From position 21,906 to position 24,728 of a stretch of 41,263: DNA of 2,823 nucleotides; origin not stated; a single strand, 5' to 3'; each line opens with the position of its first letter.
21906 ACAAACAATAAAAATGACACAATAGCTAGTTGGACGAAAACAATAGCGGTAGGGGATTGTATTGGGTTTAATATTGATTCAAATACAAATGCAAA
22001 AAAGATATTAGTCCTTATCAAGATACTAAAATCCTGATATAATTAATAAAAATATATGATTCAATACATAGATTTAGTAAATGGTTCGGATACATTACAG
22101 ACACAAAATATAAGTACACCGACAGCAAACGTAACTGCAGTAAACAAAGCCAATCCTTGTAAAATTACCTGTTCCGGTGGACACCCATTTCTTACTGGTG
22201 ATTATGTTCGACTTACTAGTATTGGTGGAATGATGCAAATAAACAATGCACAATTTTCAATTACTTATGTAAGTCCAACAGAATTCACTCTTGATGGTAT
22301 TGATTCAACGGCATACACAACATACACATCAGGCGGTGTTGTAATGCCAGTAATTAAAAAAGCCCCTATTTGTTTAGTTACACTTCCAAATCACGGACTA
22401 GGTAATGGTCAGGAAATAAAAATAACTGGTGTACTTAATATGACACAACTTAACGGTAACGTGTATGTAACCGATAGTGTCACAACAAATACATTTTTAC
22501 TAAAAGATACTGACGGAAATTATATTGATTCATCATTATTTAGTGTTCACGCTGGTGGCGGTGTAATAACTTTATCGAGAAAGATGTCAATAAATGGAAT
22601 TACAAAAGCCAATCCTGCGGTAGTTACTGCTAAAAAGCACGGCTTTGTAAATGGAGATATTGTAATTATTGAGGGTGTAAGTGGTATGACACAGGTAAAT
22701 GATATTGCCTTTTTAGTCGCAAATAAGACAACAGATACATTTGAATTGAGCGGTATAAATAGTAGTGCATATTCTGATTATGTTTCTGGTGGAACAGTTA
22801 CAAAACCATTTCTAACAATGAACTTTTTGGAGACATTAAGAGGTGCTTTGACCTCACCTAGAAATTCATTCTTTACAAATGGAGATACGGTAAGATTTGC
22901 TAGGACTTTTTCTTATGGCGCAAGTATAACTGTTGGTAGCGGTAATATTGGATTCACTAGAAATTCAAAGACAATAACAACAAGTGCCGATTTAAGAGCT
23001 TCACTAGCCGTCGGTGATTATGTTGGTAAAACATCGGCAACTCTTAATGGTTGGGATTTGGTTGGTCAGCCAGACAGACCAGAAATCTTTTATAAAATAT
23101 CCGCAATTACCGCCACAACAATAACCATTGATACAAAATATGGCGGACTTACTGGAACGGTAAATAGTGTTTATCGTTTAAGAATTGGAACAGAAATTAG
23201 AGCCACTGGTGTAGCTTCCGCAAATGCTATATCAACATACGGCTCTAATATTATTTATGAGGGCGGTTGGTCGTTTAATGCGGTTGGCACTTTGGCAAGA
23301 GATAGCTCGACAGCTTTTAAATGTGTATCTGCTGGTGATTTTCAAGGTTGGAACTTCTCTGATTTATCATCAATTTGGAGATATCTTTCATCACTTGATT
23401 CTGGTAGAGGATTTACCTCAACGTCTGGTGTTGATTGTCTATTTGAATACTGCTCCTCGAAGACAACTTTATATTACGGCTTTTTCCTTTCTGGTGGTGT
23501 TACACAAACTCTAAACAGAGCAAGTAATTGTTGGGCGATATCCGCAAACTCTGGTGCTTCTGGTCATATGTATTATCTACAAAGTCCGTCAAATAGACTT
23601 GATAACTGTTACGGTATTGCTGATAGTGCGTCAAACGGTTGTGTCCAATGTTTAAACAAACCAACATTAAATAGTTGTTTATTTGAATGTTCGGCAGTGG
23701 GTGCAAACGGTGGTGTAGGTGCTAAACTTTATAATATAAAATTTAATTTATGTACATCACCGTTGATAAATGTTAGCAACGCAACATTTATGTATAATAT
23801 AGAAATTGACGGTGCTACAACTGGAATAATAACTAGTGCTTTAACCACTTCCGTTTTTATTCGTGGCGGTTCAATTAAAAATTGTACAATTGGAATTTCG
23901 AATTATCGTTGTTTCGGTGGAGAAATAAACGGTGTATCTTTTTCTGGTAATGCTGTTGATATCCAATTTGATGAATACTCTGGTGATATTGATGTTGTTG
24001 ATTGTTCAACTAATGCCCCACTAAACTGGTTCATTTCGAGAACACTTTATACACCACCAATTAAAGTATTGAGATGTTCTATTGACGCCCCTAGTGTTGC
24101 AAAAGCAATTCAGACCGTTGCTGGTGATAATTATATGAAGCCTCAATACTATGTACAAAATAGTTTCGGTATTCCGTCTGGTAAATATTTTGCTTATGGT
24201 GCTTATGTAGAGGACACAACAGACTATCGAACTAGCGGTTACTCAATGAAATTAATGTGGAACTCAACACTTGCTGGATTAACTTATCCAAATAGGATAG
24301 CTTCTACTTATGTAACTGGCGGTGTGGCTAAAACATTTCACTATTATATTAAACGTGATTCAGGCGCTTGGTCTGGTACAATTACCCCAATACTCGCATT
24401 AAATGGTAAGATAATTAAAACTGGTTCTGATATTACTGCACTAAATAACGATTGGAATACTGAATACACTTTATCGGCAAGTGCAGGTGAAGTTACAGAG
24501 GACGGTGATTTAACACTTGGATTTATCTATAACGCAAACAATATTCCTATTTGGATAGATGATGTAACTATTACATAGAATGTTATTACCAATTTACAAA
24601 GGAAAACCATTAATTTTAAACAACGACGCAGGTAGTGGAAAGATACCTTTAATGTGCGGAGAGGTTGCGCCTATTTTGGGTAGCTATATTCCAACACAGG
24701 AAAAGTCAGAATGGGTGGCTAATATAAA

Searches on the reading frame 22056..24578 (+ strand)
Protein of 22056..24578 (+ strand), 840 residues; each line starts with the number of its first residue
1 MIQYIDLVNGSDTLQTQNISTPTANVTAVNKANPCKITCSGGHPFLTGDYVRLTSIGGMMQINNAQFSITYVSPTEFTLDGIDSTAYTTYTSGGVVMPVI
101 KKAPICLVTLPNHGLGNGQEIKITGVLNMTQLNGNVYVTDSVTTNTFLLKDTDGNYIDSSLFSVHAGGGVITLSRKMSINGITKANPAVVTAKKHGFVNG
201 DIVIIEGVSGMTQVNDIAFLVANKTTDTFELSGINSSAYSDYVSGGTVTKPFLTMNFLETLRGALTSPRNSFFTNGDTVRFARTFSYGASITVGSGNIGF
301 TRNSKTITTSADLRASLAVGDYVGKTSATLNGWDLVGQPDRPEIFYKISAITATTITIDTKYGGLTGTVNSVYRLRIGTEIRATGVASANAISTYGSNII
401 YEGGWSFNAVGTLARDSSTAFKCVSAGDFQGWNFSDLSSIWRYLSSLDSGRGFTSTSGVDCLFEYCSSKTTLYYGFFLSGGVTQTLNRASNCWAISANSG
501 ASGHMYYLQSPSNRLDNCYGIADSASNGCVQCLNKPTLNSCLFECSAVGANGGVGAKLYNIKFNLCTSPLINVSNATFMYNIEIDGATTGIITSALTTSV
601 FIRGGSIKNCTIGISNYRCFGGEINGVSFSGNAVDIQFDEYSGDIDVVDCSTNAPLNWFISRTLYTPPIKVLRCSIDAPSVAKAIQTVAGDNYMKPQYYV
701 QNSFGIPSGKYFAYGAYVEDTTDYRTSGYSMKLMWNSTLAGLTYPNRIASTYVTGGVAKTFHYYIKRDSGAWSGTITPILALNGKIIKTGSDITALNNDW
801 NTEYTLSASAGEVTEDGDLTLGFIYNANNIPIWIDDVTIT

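Call 4: search_protein_families(library=pfam, proteins=[window:22056-24578:+], max_evalue=0.1)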
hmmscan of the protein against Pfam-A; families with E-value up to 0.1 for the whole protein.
window:22056-24578:+ (840 aa): 2 families
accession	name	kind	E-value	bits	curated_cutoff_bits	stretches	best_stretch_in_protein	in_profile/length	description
PF16190.11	E1_FCCH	-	2.2e-32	111.4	29.5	3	189-250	5-68/70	Ubiquitin-activating enzyme E1 FCCH domain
PF08813.17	Phage_tail_3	-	1.3e-05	25.3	24.2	1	59-96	3-41/165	Phage tail tube protein, TTP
